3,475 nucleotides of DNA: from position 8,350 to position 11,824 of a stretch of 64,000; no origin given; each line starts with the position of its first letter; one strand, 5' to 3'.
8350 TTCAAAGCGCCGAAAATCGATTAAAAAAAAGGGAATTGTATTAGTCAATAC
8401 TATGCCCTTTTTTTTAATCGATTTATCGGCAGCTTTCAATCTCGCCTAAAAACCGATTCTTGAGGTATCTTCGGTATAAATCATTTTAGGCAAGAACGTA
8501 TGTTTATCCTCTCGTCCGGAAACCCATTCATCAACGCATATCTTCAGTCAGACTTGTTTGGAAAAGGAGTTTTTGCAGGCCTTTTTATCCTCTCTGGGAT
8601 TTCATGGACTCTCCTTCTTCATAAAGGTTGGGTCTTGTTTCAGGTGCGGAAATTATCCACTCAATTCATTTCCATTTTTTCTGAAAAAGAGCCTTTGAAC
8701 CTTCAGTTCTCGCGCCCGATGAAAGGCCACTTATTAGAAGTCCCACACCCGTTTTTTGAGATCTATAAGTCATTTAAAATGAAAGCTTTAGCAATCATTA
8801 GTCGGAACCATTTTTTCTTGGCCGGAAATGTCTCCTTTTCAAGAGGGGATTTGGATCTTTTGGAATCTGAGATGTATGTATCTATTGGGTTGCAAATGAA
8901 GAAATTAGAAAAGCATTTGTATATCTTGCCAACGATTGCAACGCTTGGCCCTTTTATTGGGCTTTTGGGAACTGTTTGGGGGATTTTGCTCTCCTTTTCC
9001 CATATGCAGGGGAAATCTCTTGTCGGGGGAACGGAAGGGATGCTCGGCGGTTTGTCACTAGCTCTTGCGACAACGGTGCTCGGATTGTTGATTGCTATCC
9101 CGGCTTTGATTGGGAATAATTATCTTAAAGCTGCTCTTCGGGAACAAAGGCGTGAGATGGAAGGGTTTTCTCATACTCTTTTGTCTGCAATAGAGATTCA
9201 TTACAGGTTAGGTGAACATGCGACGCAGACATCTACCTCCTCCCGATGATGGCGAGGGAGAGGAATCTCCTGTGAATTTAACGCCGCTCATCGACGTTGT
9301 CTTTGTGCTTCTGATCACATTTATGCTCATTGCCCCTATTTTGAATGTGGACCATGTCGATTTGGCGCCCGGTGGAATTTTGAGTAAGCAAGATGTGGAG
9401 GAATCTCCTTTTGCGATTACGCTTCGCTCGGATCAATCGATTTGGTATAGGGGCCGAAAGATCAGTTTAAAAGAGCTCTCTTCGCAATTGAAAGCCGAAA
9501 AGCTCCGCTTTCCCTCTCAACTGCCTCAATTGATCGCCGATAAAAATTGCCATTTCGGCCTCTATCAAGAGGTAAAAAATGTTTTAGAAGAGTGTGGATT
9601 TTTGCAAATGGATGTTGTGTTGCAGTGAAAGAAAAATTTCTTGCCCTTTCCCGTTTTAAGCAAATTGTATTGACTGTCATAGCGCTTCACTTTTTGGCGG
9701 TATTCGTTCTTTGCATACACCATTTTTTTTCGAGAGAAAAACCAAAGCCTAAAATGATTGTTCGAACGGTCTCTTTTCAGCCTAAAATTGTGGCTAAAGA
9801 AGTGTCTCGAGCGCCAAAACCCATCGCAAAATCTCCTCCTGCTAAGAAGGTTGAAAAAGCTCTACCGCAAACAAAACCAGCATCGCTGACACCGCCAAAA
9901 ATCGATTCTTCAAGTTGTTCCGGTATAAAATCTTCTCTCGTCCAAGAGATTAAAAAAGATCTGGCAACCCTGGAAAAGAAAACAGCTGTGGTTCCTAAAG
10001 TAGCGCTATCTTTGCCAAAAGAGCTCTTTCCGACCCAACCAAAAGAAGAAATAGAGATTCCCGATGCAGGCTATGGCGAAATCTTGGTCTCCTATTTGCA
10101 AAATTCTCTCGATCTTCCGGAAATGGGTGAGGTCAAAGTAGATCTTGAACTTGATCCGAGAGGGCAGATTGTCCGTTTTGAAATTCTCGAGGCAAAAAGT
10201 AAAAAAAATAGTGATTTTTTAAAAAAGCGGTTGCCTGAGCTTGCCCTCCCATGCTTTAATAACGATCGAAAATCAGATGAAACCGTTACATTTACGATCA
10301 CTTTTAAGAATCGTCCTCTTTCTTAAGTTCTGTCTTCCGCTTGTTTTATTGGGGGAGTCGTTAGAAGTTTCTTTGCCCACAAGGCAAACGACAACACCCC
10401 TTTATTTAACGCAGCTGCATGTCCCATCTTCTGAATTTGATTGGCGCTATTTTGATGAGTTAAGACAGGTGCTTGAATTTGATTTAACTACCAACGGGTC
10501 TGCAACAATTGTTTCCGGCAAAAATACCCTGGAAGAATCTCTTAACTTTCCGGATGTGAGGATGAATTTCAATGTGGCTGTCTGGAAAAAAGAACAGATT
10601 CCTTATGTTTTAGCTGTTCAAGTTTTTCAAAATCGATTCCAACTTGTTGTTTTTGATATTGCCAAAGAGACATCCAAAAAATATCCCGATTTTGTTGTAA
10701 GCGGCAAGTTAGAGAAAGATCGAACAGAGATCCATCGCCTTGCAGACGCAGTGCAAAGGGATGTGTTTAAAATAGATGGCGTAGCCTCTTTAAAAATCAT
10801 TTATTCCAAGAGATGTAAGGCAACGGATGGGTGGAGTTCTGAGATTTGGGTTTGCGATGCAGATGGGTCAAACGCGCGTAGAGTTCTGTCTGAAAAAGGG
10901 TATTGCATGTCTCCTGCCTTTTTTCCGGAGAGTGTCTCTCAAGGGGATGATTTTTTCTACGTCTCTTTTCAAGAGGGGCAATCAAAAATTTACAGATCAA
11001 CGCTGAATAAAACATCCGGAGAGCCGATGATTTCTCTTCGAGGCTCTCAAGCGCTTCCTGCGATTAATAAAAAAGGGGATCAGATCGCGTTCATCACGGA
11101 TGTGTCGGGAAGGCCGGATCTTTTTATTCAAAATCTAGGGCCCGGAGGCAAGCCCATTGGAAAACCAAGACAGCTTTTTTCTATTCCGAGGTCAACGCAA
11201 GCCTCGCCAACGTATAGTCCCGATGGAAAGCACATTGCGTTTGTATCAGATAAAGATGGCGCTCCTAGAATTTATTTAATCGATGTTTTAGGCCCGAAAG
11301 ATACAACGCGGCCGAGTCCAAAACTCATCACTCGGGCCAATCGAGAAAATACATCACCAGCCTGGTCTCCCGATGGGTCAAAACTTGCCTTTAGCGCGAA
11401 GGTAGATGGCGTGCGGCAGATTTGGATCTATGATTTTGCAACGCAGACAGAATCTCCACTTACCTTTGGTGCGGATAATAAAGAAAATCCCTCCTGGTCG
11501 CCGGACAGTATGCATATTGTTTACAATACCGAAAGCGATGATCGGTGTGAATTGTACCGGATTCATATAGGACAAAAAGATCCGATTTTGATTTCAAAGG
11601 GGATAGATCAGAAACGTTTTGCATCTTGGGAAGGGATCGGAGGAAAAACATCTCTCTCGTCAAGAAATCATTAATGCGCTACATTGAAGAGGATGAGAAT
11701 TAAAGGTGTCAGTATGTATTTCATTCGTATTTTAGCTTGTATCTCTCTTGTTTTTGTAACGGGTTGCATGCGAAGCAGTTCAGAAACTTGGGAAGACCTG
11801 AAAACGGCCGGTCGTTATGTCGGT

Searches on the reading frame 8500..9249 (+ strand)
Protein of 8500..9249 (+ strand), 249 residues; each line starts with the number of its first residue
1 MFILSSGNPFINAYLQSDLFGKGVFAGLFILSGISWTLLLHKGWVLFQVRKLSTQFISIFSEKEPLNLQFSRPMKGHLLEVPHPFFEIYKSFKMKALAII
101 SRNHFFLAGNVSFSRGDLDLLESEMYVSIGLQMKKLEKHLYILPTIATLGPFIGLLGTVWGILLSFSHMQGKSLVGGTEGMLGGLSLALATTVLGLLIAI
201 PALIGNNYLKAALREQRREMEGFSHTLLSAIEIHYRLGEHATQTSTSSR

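Call 8: search_protein_families(library=pfam, proteins=[window:8500-9249:+])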
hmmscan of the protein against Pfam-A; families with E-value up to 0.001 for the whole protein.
window:8500-9249:+ (249 aa): 1 family
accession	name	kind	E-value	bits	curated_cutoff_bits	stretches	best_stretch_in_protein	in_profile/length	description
PF01618.21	MotA_ExbB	-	3.5e-25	88.7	22.9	1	115-221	21-126/127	MotA/TolQ/ExbB proton channel family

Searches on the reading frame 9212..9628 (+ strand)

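Call 67: search_protein_families(library=pfam, proteins=[window:9212-9628:+], max_evalue=0.01)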
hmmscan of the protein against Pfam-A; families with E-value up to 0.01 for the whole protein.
window:9212-9628:+ (138 aa): 1 family
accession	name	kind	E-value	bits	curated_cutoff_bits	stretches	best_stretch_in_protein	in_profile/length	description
PF02472.21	ExbD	-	6.3e-14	52.6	25.4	1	18-135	5-123/128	Biopolymer transport protein ExbD/TolR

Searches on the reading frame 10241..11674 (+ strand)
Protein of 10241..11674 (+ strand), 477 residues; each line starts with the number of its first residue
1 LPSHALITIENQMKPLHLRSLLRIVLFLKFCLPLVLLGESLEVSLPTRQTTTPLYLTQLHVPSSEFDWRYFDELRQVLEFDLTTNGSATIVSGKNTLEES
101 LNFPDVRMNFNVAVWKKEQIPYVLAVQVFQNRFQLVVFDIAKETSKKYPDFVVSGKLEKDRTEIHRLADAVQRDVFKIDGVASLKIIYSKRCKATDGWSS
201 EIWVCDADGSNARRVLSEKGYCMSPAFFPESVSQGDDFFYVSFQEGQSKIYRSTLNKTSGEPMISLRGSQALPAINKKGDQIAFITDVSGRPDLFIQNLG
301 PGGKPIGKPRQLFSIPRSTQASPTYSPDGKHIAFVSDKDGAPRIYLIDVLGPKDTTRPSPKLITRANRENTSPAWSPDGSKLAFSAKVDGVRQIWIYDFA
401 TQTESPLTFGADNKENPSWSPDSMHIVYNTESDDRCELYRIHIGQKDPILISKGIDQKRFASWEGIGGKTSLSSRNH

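Call 67: search_protein_families(library=pfam, proteins=[window:10241-11674:+], max_evalue=0.01)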
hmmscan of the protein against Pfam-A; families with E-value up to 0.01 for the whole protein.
window:10241-11674:+ (477 aa): 6 families
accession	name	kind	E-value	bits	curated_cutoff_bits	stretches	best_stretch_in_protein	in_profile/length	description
PF07676.18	PD40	-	2e-26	91.8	20.9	2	361-396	2-38/38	WD40-like Beta Propeller Repeat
PF14583.12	Pectate_lyase22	-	1.5e-09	37.5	30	0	319-349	352-382/386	Oligogalacturonate lyase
PF00930.27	DPPIV_N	-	4e-07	29.5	22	0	393-433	24-64/354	Dipeptidyl peptidase IV (DPP IV) N-terminal region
PF25174.1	Beta-prop_THOC3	-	0.00011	21.7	305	0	369-432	90-150/272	THOC3 beta-propeller domain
PF25460.1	Beta-prop_Aladin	-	0.0019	17.8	171.1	1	371-432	114-174/340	Aladin seven-bladed propeller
PF10647.15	Gmad1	-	0.0023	18.3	20.5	0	355-423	10-76/251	Lipoprotein LpqB beta-propeller domain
